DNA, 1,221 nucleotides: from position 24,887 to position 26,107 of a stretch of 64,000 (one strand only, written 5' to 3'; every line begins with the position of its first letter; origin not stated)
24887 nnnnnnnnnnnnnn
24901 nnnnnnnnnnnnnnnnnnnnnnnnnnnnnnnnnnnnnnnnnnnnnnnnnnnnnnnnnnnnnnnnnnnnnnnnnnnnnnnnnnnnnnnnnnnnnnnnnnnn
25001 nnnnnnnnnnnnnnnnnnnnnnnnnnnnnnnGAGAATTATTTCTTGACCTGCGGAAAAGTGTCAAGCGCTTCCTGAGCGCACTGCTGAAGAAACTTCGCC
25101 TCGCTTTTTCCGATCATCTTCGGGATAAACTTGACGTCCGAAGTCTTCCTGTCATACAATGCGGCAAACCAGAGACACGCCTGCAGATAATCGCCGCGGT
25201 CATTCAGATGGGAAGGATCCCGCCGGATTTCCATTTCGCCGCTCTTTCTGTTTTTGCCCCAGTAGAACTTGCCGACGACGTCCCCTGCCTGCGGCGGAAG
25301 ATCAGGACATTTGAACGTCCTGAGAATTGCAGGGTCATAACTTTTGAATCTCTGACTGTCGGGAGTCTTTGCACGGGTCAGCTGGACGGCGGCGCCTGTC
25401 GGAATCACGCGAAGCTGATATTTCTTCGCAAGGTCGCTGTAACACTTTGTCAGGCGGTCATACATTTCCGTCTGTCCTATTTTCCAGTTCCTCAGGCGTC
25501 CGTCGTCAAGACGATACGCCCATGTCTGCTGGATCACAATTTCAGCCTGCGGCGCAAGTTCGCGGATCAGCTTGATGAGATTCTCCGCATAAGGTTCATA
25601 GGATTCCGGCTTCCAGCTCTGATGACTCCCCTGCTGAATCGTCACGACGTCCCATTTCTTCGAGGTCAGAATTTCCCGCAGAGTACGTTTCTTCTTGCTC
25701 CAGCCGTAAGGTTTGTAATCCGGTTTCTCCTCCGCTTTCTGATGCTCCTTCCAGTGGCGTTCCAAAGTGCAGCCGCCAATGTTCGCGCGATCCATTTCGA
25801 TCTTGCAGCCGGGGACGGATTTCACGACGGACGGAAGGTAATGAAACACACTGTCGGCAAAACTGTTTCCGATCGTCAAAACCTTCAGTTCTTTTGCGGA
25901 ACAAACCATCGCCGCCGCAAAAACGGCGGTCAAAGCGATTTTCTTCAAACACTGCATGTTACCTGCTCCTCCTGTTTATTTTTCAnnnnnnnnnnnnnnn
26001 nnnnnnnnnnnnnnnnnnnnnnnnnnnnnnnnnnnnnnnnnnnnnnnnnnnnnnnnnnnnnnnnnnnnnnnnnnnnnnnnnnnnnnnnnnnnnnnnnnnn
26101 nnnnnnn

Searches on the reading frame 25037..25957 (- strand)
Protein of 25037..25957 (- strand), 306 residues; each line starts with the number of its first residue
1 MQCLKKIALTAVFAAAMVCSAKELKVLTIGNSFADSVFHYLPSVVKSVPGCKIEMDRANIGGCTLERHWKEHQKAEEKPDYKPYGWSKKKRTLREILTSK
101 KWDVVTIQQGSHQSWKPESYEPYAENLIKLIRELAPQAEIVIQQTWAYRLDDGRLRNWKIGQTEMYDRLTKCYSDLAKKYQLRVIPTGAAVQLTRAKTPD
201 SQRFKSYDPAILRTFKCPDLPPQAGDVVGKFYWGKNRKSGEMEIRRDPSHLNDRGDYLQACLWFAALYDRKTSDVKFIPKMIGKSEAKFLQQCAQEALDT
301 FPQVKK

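Call 65: search_protein_families(library=pfam, proteins=[window:25037-25957:-], max_evalue=0.0001)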
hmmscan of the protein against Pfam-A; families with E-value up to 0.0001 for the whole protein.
window:25037-25957:- (306 aa): 1 family
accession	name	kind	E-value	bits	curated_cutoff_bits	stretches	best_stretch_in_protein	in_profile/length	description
PF16227.11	DUF4886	-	2.2e-44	151.7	26.7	2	25-198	1-183/242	Domain of unknown function (DUF4886)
